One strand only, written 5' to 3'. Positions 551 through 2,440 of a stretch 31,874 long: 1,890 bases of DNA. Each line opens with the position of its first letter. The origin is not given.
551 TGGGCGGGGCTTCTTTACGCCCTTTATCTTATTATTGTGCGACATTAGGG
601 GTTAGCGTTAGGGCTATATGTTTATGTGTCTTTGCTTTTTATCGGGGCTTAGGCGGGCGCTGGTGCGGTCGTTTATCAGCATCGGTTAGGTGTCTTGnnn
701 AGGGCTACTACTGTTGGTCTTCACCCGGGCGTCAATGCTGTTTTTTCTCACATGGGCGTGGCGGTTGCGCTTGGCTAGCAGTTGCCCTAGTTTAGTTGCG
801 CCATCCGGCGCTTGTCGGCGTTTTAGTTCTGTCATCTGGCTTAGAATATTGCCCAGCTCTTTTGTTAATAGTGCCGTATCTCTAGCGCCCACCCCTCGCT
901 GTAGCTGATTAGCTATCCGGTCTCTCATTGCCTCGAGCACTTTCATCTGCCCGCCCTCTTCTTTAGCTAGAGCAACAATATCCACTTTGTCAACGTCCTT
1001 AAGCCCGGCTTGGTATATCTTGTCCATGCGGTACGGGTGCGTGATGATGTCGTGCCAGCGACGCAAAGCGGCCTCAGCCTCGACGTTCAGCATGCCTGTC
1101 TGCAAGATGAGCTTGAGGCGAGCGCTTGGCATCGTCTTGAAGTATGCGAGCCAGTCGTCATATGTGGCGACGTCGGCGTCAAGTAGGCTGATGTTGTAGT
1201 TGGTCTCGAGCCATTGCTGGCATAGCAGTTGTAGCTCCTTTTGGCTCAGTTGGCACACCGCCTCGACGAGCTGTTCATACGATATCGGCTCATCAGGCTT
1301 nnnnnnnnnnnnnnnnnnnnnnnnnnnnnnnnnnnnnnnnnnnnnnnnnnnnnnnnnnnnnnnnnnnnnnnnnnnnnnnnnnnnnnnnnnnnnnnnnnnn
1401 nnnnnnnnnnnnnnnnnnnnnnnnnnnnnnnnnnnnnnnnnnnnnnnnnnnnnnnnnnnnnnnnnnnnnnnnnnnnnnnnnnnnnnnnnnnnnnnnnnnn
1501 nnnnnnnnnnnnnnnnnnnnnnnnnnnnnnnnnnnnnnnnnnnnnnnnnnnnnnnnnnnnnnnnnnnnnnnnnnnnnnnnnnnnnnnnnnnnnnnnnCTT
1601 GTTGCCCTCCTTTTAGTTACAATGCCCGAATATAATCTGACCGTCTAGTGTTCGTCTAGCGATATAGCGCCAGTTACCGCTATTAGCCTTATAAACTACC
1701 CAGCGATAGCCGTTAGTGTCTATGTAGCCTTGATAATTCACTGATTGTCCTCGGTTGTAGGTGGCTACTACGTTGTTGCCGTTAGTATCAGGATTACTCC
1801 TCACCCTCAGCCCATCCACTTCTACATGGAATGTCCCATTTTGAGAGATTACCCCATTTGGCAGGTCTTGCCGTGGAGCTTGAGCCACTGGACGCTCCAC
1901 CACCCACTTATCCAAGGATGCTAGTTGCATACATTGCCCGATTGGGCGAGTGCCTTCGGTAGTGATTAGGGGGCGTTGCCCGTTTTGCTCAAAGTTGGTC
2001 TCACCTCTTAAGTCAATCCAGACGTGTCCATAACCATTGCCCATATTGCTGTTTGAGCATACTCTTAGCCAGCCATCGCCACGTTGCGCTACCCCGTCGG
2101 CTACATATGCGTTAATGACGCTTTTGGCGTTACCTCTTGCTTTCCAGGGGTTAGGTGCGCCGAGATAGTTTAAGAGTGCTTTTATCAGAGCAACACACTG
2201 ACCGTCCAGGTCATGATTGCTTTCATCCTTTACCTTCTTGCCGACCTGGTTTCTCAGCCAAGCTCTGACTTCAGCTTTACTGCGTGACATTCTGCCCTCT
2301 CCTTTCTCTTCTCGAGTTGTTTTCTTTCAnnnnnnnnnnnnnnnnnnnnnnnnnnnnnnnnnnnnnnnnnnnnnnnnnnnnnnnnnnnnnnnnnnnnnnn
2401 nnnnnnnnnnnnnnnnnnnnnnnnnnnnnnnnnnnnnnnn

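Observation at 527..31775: Two identical 189-bp direct repeats bracket a cassette made of (TAG)n plus a promoter plus an orphan 118-aa ORF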

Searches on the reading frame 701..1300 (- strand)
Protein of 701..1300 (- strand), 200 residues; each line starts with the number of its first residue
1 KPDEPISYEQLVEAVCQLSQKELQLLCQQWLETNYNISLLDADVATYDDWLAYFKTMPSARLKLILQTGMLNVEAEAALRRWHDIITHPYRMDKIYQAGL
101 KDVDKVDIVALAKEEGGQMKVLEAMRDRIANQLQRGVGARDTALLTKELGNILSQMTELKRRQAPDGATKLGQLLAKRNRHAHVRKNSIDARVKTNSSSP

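Call 100: find_homologous_proteins(query=window:701-1300:-, max_evalue=0.00001)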
Query window:701-1300:- (200 aa): 27 proteins with E <= 0.00001 among 378 candidates.
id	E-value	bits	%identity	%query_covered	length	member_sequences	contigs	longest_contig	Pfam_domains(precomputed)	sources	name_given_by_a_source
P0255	1.7e-125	434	100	100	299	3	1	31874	-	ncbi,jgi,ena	jgi:hypothetical protein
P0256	2.4e-125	433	100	100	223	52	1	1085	-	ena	-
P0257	1.1e-68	249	62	96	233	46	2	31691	-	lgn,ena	-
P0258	9.8e-68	246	61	97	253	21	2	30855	-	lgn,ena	-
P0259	8.6e-48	181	47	97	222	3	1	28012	-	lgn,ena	-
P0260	8.8e-34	135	45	84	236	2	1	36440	-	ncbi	-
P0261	9.0e-33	132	43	97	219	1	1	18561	-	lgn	-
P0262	2.0e-32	131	43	84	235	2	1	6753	-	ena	-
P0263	4.2e-32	129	42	91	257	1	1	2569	-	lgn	-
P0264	4.4e-32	129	41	90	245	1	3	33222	-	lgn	-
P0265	6.1e-32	129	42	91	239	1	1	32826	-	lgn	-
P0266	6.3e-32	129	44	81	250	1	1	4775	-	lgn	-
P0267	2.4e-31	127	39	81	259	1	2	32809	-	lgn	-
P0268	2.5e-31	127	42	85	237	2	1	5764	-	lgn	-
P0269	2.7e-31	127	41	94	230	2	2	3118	-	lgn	-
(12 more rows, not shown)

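Call 103: search_solved_structures(query=A7, max_evalue=1, show_alignments=1)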
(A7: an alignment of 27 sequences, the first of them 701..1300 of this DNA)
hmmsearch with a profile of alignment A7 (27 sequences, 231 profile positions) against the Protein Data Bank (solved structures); distinct sequences matched with E-value up to 1: 9.
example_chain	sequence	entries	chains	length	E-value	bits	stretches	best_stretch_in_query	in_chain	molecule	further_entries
9dva_F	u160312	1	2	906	0.018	17.8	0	164-195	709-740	Catenin alpha-1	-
4k1n_A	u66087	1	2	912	0.018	17.8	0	164-195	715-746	Catenin alpha-1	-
7utj_G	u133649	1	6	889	0.038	16.7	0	164-195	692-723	Catenin alpha-1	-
6upv_M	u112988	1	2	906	0.044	16.5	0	164-195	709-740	Catenin alpha-1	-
4igg_A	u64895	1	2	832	0.047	16.4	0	164-195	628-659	Catenin alpha-1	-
6o3e_A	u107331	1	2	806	0.047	16.4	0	164-195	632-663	Catenin alpha-1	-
6duw_A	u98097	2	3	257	0.33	13.7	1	163-195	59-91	Catenin alpha-2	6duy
8gix_D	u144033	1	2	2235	0.33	13.7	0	89-148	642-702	Histone transcription regulator 3 homolog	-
4k1o_A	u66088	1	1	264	0.35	13.6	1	163-195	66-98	Catenin alpha-2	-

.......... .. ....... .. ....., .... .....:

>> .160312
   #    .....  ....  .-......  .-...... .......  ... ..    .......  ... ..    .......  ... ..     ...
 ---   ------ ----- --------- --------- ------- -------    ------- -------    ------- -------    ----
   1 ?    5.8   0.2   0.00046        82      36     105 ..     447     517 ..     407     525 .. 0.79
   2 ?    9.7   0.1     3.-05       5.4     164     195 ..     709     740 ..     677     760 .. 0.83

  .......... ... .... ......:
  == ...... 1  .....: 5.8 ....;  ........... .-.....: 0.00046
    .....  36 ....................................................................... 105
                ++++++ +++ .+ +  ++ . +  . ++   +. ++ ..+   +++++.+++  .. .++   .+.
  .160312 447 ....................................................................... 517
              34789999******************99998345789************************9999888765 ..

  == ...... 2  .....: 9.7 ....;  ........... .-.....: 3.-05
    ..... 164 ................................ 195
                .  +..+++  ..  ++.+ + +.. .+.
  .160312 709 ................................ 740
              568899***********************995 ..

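Call 104: search_protein_families(library=phrogs, alignment_id=A7, max_evalue=0.001)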
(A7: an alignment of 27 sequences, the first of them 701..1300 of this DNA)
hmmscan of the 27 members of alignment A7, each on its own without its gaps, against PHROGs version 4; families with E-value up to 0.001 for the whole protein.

A. member 1, window:701-1300:- (200 aa): 1 family
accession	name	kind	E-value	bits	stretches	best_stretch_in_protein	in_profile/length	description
phrog_1459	-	head and packaging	1.1e-07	33.1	1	104-170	21-88/102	terminase small subunit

B. families by the number of members that match (of 27 scanned): 1 family
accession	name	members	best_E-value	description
phrog_1459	-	27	8.6e-10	terminase small subunit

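Call 106: predict_structure(alignment_id=A7)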
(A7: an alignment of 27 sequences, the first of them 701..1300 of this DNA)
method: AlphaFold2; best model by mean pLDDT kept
length: 200 residues; sequences in the alignment: 27
mean_pLDDT: 73.4   pTM: 0.42
mean pLDDT of the five models: 73.4, 71.8, 70.4, 68.3, 65.3
residues with pLDDT >= 90: 1; 70-90: 133; 50-70: 43; < 50: 23
segments of 3 or more residues with pLDDT < 50: 182-200
pLDDT, mean of each block of 10 residues (from residue 1): 71 84 85 86 82 87 85 86 83 58 56 67 82 76 84 85 66 60 45 41
secondary structure, 60 per line:
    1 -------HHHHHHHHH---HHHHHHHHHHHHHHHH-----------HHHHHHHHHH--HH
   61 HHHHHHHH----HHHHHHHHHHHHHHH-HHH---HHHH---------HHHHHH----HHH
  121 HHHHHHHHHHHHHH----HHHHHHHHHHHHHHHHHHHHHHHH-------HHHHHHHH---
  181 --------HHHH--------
elements in order: H8-16 H20-35 H47-56 H59-68 H73-87 H95-98 H108-113 H118-134 H139-162 H170-177 H189-192

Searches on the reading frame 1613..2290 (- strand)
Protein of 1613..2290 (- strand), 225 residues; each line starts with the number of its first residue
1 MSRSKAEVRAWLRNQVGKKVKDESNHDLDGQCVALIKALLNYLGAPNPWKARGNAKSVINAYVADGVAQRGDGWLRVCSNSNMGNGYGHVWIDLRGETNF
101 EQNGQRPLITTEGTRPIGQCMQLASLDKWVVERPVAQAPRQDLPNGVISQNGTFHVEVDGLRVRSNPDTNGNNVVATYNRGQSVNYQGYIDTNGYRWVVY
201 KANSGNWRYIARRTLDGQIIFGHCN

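Call 10: search_protein_families(library=pfam, proteins=[window:1613-2290:-], max_evalue=0.01)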
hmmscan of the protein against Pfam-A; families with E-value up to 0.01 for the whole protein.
window:1613-2290:- (225 aa): 1 family
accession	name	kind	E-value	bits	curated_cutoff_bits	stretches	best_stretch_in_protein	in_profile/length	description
PF08460.16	SH3_5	-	4.4e-05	23.9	22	1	149-210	4-66/68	Bacterial SH3 domain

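Call 11: search_protein_families(library=phrogs, proteins=[window:1613-2290:-], max_evalue=0.01)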
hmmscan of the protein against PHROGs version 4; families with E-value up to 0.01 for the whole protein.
window:1613-2290:- (225 aa): 6 families
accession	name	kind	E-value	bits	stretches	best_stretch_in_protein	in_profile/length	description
phrog_1309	-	lysis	6.3e-16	59.7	1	132-219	314-400/410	endolysin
phrog_489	-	lysis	6.6e-08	32.8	1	147-212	367-435/459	endolysin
phrog_833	-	lysis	1.7e-07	32.2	1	117-217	215-284/294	endolysin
phrog_5404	-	lysis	7.5e-06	27.3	1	157-216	25-83/98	endolysin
phrog_13463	-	lysis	0.0011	19.6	1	139-212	232-305/318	endolysin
phrog_635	-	lysis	0.0036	17.3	0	151-218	384-451/463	endolysin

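Call 87: find_related_loci(query=window:1613-2290:-, collection=genome_contigs, flank=5000)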
Query window:1613-2290:- (225 aa) in genome_contigs; peptide patterns used: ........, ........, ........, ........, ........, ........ (x = any residue, [..] = any of these).
47 stretches matched a pattern; 1 encode a relative of the query (tblastn E <= 1e-3); 1 distinct loci.
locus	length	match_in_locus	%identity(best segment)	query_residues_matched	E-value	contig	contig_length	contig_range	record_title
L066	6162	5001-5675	96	1-225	9e-151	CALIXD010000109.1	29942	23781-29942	MAG TPA_asm: uncultured Candidatus Saccharibacteria bacterium isolate ERR589377_bin.131_CONCOCT_v1.1_MAG genome assembly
